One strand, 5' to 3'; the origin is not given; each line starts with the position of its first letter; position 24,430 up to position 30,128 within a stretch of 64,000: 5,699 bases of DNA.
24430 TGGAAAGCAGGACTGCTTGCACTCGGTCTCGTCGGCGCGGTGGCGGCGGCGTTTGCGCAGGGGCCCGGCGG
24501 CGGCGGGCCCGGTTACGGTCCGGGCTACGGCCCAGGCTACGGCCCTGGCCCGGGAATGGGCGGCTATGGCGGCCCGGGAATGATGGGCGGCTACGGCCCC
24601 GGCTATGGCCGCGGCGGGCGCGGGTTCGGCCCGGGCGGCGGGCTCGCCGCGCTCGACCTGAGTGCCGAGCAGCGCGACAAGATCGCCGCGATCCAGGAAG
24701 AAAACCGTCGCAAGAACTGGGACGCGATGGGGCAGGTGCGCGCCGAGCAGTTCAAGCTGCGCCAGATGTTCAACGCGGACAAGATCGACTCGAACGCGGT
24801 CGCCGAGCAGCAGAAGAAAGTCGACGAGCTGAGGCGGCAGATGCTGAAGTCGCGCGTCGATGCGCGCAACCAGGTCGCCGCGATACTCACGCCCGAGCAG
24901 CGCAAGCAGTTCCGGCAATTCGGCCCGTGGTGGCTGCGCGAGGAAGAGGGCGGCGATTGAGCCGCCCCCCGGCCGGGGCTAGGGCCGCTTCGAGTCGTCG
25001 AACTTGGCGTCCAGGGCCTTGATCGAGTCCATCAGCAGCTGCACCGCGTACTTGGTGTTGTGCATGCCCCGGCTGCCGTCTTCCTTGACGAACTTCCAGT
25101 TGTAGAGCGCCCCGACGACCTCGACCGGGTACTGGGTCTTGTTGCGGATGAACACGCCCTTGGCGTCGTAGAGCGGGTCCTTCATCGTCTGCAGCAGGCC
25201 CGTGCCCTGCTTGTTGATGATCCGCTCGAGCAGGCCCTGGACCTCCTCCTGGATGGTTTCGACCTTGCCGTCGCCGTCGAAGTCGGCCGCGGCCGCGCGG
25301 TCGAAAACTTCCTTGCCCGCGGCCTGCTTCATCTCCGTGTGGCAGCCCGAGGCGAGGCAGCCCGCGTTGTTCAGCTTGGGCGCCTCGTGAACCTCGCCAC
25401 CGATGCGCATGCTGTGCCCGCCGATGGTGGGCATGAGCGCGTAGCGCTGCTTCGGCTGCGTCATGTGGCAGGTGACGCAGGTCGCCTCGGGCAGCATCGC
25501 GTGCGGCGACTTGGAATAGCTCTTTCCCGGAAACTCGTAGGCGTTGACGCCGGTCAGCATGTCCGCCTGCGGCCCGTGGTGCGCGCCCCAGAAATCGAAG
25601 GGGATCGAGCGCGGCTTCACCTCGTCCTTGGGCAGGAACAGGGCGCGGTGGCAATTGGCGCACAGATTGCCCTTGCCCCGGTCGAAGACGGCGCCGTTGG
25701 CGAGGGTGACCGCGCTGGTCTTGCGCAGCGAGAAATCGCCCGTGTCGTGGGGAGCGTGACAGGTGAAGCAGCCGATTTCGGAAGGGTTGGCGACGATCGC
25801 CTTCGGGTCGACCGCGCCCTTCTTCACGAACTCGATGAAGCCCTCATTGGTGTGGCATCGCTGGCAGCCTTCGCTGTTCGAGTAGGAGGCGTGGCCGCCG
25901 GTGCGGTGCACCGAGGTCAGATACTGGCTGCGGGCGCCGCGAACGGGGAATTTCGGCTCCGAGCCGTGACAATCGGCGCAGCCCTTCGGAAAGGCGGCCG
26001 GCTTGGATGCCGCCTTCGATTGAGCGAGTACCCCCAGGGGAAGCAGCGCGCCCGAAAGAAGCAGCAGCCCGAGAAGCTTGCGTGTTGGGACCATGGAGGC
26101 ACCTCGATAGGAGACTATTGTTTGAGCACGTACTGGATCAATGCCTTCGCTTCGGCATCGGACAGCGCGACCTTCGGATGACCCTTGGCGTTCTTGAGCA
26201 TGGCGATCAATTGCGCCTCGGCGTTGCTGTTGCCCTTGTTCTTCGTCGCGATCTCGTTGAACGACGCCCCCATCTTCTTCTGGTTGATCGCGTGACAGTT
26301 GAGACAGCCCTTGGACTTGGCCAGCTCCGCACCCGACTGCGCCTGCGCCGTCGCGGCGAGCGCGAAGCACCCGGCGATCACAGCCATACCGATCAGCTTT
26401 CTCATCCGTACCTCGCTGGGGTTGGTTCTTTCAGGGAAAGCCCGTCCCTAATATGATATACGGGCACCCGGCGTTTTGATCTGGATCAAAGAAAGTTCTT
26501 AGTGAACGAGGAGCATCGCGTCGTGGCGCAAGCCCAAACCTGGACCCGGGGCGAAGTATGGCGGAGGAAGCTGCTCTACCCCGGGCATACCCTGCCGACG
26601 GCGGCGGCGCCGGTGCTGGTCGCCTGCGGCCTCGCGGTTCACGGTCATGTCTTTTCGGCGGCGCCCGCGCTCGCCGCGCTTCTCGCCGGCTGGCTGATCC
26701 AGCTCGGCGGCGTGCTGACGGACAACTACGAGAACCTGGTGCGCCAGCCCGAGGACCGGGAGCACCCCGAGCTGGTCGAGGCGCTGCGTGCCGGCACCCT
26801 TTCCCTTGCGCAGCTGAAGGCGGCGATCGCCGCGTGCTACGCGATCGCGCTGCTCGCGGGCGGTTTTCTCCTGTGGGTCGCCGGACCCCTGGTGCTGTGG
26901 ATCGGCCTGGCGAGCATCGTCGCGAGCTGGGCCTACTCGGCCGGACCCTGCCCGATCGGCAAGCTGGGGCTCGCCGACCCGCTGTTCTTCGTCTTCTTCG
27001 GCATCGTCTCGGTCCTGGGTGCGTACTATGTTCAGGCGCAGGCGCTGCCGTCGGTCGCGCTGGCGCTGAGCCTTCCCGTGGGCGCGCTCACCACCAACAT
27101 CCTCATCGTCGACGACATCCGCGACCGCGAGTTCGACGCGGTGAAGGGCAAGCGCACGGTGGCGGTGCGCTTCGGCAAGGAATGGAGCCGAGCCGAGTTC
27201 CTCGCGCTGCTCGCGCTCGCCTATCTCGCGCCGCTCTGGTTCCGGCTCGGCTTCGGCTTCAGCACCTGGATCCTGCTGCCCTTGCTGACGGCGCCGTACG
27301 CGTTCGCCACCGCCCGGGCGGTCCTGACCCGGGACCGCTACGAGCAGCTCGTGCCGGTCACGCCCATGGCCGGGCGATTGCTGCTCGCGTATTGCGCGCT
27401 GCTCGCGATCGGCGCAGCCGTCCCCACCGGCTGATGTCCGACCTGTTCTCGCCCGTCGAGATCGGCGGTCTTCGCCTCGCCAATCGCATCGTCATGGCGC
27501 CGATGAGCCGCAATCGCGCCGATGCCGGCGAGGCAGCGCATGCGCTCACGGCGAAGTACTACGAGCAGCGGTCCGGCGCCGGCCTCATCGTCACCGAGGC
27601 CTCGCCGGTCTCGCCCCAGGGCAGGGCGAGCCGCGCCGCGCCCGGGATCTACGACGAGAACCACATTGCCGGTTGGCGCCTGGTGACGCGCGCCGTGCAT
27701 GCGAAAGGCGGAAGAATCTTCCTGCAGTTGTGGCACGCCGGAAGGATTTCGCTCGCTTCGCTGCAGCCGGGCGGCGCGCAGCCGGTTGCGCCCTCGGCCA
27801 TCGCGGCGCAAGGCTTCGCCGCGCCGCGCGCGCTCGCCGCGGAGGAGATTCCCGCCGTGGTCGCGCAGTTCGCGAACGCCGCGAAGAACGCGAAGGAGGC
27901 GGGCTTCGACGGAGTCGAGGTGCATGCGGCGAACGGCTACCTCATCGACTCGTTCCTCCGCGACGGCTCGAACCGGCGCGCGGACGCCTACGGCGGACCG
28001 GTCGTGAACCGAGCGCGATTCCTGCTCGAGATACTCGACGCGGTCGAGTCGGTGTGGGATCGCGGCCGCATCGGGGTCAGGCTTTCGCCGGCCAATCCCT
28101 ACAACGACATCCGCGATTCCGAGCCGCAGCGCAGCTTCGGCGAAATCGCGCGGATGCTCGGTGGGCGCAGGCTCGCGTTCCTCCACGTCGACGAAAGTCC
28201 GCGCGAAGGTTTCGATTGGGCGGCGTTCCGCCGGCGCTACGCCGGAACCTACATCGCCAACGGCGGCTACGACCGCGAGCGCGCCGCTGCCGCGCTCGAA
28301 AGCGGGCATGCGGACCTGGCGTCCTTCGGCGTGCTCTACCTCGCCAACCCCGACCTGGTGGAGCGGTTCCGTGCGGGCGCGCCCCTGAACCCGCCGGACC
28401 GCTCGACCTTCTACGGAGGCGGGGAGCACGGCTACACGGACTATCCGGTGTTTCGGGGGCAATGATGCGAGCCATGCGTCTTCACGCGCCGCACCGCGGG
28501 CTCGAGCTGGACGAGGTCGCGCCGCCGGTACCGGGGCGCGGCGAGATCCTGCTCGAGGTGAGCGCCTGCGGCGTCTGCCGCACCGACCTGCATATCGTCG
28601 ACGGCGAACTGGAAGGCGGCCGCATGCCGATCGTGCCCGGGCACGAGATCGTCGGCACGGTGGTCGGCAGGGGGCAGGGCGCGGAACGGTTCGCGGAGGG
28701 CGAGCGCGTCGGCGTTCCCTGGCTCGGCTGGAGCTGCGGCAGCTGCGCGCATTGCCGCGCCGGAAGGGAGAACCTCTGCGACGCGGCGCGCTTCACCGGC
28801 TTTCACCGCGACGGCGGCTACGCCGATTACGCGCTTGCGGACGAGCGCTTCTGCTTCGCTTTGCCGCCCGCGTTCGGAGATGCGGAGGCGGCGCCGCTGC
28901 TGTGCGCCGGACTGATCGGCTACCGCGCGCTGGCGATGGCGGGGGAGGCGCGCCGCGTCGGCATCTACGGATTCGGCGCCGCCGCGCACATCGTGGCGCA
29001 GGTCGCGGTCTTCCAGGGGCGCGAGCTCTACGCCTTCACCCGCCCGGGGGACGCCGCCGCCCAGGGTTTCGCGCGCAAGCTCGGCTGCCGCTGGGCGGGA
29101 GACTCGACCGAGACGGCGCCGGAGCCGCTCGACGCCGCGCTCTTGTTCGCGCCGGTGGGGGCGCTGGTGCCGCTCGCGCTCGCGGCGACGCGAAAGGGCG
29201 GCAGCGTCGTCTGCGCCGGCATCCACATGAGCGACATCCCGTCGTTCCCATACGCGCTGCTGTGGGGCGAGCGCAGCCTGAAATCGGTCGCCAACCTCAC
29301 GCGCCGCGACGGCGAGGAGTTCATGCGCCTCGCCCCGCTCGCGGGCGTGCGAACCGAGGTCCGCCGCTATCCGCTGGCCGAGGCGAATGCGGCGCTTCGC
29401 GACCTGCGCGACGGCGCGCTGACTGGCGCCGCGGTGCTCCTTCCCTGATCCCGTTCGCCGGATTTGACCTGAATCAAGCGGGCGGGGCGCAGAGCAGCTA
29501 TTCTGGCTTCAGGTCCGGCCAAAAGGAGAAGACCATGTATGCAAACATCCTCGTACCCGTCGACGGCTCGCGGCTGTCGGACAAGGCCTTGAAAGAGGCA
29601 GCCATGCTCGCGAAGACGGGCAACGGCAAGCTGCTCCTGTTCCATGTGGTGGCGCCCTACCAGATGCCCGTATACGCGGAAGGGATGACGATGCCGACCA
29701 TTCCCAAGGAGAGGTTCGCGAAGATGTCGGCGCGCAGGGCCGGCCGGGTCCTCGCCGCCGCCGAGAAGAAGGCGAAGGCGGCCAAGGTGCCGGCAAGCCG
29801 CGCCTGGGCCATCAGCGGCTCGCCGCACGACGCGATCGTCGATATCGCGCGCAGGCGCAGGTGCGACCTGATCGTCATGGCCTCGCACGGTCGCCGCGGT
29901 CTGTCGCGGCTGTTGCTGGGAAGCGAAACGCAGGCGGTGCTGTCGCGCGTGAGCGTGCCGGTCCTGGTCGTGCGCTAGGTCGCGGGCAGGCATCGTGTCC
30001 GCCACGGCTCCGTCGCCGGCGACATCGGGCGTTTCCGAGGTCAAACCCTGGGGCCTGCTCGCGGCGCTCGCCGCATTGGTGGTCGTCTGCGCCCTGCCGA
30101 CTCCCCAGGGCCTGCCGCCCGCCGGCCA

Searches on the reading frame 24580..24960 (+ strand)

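Call 16: search_protein_families(library=pfam, proteins=[window:24580-24960:+], max_evalue=0.001)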
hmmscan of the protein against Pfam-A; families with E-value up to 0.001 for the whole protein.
window:24580-24960:+ (126 aa): 2 families
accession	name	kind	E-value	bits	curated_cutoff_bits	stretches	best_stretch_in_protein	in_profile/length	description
PF13801.11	Metal_resist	-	6.3e-13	49.4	29.2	1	4-109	19-124/125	Heavy-metal resistance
PF07813.17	LTXXQ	-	1.4e-12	48.6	24.3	1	23-113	11-98/100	LTXXQ motif family protein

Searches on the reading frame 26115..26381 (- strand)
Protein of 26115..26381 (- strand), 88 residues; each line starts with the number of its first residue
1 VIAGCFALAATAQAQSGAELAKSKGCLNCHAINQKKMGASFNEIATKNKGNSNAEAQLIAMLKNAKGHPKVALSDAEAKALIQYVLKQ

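Call 16: search_protein_families(library=pfam, proteins=[window:26115-26381:-], max_evalue=0.001)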
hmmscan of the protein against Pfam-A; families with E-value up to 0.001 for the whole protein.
window:26115-26381:- (88 aa): 2 families
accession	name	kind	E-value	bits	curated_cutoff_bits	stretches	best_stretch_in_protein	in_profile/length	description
PF13442.11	Cytochrome_CBB3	-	7.2e-06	26.7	27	1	12-85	1-68/68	Cytochrome C oxidase, cbb3-type, subunit III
PF00034.26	Cytochrom_C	-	1.4e-05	26.7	21.3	1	15-86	2-87/90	Cytochrome c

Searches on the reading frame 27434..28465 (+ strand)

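Call 16: search_protein_families(library=pfam, proteins=[window:27434-28465:+], max_evalue=0.001)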
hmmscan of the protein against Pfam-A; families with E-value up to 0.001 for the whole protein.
window:27434-28465:+ (343 aa): 1 family
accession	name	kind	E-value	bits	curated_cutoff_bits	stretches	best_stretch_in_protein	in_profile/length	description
PF00724.26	Oxidored_FMN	-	5.5e-75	253.2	27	1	3-319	1-342/342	NADH:flavin oxidoreductase / NADH oxidase family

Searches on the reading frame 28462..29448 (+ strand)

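Call 16: search_protein_families(library=pfam, proteins=[window:28462-29448:+], max_evalue=0.001)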
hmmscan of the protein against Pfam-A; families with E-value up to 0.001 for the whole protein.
window:28462-29448:+ (328 aa): 1 family
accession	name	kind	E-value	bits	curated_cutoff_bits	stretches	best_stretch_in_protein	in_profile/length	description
PF08240.17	ADH_N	-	4.6e-30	104.4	23.5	1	25-135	1-103/104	Alcohol dehydrogenase GroES-like domain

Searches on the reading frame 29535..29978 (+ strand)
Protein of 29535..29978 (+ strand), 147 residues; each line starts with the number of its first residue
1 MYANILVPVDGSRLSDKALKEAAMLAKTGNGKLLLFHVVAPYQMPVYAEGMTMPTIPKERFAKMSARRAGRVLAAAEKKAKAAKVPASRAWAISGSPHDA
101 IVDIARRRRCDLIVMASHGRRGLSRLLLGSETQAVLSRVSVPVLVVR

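Call 16: search_protein_families(library=pfam, proteins=[window:29535-29978:+], max_evalue=0.001)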
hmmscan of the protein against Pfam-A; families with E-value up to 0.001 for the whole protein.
window:29535-29978:+ (147 aa): 1 family
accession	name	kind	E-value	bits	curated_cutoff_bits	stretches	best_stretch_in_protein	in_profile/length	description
PF00582.32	Usp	-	7.3e-35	121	24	1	1-147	1-141/141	Universal stress protein family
